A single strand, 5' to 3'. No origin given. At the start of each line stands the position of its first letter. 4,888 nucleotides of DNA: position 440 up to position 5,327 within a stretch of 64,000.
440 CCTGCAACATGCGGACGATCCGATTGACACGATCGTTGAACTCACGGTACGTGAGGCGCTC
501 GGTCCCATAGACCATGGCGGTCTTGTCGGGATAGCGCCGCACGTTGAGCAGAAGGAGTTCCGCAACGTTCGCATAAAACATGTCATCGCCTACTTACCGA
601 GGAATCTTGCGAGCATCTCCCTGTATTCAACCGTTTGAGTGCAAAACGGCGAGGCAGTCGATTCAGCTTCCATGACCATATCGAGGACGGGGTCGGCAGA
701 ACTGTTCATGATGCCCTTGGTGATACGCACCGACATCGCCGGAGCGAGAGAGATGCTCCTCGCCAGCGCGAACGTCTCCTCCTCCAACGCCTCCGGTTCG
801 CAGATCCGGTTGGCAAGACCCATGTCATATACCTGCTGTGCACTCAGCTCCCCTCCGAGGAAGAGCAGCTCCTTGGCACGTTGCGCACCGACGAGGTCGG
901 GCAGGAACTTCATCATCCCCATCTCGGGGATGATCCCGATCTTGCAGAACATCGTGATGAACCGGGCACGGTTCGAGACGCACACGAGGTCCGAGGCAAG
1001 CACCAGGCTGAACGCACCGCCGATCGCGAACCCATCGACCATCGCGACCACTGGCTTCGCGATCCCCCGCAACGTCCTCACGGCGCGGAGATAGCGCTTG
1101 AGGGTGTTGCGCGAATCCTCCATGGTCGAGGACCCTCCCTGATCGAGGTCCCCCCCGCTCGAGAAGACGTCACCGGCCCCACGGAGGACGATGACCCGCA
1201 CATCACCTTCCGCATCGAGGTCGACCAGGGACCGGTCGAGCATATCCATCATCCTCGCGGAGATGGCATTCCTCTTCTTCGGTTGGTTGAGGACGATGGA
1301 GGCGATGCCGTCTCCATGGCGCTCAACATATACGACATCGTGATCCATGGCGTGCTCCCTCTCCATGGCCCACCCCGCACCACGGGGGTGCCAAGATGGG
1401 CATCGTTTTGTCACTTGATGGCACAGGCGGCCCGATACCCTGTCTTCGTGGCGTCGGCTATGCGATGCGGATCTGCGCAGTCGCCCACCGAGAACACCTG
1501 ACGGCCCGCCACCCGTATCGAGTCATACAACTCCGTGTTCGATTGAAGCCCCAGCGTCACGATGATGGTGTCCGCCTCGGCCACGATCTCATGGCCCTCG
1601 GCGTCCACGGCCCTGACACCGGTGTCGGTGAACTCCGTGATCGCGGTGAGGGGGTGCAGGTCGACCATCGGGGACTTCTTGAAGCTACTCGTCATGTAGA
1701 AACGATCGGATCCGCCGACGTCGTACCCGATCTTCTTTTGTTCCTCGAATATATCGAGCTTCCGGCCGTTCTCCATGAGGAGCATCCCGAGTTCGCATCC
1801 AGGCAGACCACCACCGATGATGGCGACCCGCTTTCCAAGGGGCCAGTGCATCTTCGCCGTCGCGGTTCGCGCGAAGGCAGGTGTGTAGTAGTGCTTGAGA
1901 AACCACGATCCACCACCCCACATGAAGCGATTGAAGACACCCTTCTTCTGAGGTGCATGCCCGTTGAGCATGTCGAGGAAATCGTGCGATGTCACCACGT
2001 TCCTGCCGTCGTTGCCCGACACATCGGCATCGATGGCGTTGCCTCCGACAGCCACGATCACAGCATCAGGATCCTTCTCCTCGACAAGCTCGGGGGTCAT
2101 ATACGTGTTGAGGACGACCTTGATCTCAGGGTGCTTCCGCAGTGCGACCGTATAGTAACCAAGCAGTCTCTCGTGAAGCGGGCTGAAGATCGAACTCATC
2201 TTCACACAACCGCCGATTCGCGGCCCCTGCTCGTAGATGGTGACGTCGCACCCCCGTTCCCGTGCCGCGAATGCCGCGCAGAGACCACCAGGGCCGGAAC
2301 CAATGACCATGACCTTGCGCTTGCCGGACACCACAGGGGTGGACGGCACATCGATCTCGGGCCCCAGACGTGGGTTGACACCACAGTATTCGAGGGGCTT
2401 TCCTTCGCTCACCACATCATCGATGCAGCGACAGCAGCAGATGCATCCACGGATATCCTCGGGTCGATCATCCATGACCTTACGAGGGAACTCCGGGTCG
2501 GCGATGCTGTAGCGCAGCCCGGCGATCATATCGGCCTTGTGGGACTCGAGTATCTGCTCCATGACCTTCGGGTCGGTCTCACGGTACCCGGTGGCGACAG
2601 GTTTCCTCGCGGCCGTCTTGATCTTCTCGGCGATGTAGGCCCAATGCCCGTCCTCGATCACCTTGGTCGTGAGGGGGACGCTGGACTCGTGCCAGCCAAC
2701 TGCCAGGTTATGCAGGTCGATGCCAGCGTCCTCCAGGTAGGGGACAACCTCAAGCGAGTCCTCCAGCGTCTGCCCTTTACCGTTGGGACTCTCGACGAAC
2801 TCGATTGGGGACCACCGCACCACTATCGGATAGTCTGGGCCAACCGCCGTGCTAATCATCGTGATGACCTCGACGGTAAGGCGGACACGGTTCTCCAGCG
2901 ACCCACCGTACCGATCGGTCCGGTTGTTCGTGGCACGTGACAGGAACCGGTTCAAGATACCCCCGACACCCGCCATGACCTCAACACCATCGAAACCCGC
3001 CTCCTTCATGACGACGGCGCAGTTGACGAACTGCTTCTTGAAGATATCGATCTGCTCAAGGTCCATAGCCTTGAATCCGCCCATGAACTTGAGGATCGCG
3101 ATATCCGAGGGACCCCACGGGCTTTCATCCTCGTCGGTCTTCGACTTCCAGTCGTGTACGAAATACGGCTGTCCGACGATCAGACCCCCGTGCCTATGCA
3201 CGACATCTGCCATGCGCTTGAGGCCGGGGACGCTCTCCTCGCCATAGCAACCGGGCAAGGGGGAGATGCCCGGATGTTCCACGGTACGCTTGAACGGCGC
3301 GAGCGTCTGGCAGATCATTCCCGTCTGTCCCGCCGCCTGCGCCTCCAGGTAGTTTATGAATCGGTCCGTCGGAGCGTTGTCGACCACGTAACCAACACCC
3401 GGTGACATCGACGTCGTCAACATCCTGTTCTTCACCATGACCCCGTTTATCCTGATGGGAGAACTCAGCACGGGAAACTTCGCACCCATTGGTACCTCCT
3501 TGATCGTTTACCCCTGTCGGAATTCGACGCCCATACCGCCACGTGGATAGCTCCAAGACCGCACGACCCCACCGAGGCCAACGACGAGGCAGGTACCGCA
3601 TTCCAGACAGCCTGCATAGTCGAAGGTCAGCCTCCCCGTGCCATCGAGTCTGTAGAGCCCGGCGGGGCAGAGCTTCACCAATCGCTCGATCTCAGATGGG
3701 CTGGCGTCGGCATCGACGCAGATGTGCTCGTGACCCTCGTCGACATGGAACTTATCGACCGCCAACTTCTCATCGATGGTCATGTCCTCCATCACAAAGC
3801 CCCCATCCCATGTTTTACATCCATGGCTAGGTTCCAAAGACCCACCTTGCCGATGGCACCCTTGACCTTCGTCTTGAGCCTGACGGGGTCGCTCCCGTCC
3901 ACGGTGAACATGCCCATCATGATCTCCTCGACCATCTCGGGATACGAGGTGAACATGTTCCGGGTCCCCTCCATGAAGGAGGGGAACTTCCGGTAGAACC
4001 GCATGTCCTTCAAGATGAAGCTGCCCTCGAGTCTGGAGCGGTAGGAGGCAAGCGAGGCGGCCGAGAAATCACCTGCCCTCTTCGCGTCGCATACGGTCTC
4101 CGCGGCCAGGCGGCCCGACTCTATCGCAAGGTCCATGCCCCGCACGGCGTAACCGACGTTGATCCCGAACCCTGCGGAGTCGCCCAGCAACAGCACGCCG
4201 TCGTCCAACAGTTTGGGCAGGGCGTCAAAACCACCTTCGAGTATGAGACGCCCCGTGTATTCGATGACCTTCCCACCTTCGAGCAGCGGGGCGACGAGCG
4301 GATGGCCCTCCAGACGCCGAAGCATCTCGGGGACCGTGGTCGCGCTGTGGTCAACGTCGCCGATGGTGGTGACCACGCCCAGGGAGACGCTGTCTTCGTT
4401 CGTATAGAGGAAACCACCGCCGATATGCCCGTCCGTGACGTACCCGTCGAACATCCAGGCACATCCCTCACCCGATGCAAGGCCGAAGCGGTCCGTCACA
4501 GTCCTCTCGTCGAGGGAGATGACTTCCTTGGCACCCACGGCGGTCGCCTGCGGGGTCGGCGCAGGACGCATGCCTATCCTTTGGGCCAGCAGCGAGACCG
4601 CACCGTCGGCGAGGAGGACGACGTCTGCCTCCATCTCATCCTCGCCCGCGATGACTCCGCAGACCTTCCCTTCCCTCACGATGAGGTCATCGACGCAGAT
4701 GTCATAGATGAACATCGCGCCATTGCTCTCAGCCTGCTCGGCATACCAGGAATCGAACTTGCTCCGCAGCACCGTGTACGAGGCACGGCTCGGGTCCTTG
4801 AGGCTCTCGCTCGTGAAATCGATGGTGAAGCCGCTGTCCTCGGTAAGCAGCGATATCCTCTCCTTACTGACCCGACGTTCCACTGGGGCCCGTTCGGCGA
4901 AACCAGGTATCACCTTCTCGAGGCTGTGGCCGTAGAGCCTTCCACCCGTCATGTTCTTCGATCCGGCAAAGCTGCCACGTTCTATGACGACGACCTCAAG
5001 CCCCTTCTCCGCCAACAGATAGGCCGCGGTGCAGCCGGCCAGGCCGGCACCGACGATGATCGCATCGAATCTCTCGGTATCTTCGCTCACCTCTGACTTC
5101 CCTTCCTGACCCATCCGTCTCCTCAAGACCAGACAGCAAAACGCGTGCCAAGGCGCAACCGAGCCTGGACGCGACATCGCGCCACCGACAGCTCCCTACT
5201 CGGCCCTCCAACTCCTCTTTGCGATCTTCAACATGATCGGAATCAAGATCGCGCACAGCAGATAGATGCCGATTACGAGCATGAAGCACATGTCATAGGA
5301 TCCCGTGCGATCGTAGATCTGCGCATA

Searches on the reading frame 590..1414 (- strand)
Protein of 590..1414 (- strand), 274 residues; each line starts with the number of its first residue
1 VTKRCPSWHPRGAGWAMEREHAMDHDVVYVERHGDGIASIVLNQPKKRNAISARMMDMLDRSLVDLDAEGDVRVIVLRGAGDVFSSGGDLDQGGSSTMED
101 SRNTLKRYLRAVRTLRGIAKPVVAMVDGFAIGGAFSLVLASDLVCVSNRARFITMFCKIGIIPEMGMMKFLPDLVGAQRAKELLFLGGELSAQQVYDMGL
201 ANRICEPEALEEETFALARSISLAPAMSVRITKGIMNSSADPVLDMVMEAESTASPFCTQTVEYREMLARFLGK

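Call 7: search_protein_families(library=pfam, proteins=[window:590-1414:-], max_evalue=0.0001)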
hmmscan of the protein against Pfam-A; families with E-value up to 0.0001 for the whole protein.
window:590-1414:- (274 aa): 2 families
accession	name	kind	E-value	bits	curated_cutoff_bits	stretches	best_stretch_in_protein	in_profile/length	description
PF00378.25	ECH_1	-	5.2e-47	160.7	27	1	34-272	3-241/251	Enoyl-CoA hydratase/isomerase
PF16113.10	ECH_2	-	4.9e-26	92.4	27.2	1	38-221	2-188/335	Enoyl-CoA hydratase/isomerase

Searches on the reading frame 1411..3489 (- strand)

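Call 7: search_protein_families(library=pfam, proteins=[window:1411-3489:-], max_evalue=0.0001)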
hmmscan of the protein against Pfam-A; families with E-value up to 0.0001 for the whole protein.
window:1411-3489:- (692 aa): 9 families
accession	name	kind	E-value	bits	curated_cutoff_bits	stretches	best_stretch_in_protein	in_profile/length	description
PF00724.26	Oxidored_FMN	-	1.9e-48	165.9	27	1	10-344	4-341/342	NADH:flavin oxidoreductase / NADH oxidase family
PF07992.20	Pyr_redox_2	-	7.9e-20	71.9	26.1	1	392-661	2-250/291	Pyridine nucleotide-disulphide oxidoreductase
PF13450.12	NAD_binding_8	-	1.5e-14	54.4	21.9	1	395-430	1-36/68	NAD(P)-binding Rossmann-like domain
PF03486.20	HI0933_like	-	1.8e-08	34.6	50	1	392-432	2-42/244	HI0933-like protein Rossmann domain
PF00070.33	Pyr_redox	-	2.9e-08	34.5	22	0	554-624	1-70/82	Pyridine nucleotide-disulphide oxidoreductase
PF00890.30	FAD_binding_2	-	6e-08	32.7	20.4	1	393-433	2-42/414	FAD binding domain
PF12831.13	FAD_oxidored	-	4.8e-07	29.9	27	1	393-429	2-38/416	FAD dependent oxidoreductase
PF01266.30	DAO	-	6.2e-07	29.7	27.9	0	392-428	1-38/353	FAD dependent oxidoreductase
PF13738.12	Pyr_redox_3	-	3.4e-05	23.7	30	0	395-426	2-33/305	Pyridine nucleotide-disulphide oxidoreductase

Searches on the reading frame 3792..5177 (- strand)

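Call 7: search_protein_families(library=pfam, proteins=[window:3792-5177:-], max_evalue=0.0001)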
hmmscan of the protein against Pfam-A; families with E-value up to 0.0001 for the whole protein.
window:3792-5177:- (461 aa): 10 families
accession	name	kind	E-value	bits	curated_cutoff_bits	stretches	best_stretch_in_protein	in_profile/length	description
PF01266.30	DAO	-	1.9e-15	57.7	27.9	1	38-121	1-84/353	FAD dependent oxidoreductase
PF00890.30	FAD_binding_2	-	2.9e-10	40.4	20.4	1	38-73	1-36/414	FAD binding domain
PF01946.23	Thi4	-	5.1e-10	39.4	26.2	1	35-82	16-64/235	Thi4 family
PF07992.20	Pyr_redox_2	-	7.4e-09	35.9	26.1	1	38-133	2-92/291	Pyridine nucleotide-disulphide oxidoreductase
PF13450.12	NAD_binding_8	-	1.1e-08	35.6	21.9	1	41-72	1-32/68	NAD(P)-binding Rossmann-like domain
PF01134.28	GIDA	-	3.5e-08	33.4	22.1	1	38-196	1-153/391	Glucose inhibited division protein A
PF21162.3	ETFQO_UQ-bd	-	5.5e-07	30.5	27.7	1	247-312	29-96/96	ETF-QO, ubiquinone-binding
PF12831.13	FAD_oxidored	-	1.9e-06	27.9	27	1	38-186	1-139/416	FAD dependent oxidoreductase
PF01494.25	FAD_binding_3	-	2e-06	27.7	22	1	37-70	2-35/349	FAD binding domain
PF03486.20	HI0933_like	-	3.5e-06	27.1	50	1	38-212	2-181/244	HI0933-like protein Rossmann domain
